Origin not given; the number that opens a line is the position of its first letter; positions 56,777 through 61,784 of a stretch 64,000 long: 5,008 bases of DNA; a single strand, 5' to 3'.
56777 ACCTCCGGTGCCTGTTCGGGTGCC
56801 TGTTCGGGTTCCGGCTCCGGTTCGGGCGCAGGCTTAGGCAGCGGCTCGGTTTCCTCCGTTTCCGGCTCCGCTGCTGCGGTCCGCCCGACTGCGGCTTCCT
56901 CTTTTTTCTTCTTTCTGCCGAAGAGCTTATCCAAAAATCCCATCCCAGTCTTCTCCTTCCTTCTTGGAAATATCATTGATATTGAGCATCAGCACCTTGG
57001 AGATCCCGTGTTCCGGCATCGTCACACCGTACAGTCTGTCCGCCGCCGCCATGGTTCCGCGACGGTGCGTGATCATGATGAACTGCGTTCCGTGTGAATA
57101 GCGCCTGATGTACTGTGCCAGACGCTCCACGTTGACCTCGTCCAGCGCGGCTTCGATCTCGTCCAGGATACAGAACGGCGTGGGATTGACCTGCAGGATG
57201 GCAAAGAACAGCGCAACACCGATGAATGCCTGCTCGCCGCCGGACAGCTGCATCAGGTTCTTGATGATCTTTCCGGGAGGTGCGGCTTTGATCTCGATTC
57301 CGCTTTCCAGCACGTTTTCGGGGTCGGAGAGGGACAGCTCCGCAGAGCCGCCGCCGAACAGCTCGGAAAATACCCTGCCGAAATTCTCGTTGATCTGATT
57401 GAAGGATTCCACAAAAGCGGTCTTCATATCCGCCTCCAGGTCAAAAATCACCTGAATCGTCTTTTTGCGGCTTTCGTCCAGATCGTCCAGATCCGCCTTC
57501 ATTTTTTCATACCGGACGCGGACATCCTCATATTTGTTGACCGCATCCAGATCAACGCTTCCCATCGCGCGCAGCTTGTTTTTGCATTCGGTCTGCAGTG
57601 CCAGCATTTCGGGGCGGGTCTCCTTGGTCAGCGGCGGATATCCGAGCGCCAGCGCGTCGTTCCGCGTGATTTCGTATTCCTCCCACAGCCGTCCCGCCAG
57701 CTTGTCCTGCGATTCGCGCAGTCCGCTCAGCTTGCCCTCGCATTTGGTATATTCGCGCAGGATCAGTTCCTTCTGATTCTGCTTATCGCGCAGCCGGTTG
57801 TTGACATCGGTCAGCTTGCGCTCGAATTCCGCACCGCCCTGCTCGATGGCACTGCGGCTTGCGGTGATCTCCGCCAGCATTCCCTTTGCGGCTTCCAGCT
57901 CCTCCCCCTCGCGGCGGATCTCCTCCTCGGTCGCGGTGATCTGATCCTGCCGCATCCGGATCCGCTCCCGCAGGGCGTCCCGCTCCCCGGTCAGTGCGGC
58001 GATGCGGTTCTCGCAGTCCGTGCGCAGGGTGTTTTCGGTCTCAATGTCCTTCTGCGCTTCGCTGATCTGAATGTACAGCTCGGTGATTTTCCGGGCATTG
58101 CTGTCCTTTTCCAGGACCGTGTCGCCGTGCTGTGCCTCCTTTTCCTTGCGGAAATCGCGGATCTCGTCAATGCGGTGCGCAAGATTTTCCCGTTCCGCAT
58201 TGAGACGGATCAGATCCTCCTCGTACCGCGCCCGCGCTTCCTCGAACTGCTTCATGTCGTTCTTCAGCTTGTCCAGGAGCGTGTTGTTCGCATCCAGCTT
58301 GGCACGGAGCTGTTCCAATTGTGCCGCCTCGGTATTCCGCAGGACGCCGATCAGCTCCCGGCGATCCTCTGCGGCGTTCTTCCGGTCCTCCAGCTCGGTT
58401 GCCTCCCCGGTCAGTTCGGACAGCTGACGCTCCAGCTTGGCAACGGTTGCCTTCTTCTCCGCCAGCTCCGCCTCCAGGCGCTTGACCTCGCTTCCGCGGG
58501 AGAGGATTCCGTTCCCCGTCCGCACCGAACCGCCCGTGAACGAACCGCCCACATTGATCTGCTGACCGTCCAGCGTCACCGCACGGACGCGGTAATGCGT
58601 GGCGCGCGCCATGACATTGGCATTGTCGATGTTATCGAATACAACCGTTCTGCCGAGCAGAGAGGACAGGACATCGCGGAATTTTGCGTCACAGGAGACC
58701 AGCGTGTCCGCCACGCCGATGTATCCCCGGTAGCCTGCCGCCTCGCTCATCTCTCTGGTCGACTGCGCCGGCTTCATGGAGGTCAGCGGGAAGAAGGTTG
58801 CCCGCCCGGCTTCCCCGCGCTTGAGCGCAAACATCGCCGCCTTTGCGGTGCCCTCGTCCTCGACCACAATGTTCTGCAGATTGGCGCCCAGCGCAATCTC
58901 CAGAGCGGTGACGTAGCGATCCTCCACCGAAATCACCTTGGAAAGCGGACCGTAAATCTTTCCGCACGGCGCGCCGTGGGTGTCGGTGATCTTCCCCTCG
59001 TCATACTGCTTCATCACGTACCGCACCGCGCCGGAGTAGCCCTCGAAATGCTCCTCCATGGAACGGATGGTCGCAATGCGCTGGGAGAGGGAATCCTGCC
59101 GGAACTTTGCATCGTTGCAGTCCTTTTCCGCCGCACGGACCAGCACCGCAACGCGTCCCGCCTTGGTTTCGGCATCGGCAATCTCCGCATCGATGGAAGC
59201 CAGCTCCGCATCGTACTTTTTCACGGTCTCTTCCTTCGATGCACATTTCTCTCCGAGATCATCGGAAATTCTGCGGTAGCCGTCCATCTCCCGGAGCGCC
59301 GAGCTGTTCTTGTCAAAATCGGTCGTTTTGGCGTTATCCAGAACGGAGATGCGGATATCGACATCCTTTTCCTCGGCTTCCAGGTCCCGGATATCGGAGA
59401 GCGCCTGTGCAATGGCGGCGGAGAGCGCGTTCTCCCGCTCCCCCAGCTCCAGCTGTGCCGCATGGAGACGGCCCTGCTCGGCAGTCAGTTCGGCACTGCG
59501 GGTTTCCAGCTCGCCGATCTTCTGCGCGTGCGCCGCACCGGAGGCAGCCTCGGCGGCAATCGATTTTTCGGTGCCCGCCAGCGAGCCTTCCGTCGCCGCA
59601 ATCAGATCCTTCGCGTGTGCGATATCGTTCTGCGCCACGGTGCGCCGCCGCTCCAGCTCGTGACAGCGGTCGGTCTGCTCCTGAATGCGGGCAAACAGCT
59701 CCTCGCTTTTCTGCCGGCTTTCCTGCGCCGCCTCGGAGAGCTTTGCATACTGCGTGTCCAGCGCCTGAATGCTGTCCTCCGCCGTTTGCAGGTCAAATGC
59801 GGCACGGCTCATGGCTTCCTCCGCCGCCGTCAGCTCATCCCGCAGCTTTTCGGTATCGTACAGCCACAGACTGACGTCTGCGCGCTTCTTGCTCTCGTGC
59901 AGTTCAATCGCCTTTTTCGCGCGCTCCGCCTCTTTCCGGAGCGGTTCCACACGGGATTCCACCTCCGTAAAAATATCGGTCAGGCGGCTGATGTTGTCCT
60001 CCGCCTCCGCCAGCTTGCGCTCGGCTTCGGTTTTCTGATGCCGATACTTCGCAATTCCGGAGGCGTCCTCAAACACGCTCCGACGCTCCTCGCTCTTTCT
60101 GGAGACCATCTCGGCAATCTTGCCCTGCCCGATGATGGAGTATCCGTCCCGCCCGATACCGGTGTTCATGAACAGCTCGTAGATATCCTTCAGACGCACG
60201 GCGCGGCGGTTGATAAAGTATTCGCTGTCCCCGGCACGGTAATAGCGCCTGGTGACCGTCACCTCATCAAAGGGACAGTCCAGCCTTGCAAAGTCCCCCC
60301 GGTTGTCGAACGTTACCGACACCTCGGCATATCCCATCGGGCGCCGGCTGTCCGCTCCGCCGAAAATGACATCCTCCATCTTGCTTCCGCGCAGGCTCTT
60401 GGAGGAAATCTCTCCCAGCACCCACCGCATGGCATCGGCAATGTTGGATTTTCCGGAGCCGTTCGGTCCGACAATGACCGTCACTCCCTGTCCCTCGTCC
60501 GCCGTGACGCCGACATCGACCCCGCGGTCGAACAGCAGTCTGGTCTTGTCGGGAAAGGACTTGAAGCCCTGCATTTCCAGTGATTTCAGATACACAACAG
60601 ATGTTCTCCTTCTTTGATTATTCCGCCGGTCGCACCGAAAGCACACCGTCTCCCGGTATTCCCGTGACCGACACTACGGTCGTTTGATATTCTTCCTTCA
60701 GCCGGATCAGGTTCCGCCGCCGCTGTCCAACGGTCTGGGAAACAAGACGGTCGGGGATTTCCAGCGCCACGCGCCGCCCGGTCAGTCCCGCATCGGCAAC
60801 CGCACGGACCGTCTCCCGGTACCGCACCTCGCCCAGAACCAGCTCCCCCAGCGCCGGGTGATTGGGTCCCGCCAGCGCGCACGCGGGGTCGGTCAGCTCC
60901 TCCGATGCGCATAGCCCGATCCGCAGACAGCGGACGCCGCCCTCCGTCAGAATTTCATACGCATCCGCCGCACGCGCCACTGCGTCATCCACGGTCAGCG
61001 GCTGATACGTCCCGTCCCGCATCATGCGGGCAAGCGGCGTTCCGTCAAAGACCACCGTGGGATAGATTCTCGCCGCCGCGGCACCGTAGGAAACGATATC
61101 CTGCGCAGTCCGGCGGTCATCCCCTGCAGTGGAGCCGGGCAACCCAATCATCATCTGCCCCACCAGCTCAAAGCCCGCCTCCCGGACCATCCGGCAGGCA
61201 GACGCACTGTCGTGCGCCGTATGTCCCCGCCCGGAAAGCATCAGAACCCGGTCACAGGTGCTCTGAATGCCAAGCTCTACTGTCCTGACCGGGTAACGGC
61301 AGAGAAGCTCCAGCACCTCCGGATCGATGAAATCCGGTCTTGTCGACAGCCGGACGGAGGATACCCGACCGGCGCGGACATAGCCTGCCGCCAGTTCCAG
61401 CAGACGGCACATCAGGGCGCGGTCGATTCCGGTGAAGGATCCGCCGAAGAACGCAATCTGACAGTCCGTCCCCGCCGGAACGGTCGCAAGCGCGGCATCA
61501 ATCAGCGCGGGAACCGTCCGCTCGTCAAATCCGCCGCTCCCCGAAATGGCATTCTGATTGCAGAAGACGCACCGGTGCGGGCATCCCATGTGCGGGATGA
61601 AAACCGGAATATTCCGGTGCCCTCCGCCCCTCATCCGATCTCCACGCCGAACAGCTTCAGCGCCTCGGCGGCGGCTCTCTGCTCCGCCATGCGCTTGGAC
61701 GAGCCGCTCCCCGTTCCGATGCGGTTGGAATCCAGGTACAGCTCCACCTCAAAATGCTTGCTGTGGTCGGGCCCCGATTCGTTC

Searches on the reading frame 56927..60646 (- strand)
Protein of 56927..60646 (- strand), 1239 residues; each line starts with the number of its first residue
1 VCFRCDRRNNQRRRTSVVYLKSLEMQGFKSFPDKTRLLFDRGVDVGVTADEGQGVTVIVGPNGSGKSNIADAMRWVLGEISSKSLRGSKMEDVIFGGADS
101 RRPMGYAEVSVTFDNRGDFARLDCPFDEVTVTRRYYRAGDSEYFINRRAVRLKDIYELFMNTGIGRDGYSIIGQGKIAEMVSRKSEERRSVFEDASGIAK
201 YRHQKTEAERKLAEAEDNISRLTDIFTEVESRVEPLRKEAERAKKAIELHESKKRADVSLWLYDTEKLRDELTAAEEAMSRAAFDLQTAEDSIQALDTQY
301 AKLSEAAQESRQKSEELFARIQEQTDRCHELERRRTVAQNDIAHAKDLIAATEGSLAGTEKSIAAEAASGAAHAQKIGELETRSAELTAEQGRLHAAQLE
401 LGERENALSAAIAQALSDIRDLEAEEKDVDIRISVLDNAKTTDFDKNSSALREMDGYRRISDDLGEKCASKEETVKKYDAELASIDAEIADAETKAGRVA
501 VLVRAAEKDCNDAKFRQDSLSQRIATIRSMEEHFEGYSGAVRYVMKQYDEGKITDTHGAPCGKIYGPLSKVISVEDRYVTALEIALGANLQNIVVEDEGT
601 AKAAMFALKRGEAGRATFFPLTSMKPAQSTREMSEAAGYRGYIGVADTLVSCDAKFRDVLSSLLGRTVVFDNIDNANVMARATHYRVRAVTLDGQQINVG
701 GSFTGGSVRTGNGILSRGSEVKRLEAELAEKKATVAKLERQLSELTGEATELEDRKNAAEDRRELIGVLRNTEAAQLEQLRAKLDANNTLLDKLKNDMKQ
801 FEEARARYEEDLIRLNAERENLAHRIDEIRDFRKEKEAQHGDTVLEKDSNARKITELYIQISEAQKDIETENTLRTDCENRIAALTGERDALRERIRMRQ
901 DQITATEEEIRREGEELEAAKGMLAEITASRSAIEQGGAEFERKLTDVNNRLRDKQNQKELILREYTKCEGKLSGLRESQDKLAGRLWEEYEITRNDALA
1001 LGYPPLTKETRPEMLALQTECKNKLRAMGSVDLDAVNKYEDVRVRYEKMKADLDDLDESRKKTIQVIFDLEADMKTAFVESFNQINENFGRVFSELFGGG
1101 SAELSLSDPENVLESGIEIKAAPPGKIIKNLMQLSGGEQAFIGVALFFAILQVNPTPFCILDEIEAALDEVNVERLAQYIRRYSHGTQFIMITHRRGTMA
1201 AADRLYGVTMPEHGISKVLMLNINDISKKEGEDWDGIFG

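Call 50: search_protein_families(library=pfam, proteins=[window:56927-60646:-], max_evalue=0.00001)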
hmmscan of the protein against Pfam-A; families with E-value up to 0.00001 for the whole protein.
window:56927-60646:- (1239 aa): 5 families
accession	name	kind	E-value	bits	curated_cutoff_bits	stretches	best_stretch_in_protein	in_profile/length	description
PF02463.25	SMC_N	-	3.1e-65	220.1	40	1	19-1216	1-219/220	RecF/RecN/SMC N terminal domain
PF06470.18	SMC_hinge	-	5.8e-28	98.1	22.5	1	564-677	4-113/116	SMC proteins Flexible Hinge Domain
PF13476.12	AAA_23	-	3.4e-16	60.9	27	1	22-277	1-177/201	AAA domain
PF13304.12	AAA_21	-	6.2e-13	49.9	27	1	55-99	1-35/304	AAA domain, putative AbiEii toxin, Type IV TA system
PF13175.12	AAA_15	-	1.9e-08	34.8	32.1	1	20-326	3-254/374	AAA ATPase domain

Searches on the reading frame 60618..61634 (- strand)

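Call 50: search_protein_families(library=pfam, proteins=[window:60618-61634:-], max_evalue=0.00001)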
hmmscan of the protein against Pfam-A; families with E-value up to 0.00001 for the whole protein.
window:60618-61634:- (338 aa): 2 families
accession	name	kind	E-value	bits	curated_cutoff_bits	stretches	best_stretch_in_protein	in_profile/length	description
PF04055.27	Radical_SAM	-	2.9e-22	80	29.5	1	14-178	3-164/166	Radical SAM superfamily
PF16199.10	Radical_SAM_C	-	2.6e-15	56.7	31.9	1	188-269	4-82/85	Radical_SAM C-terminal domain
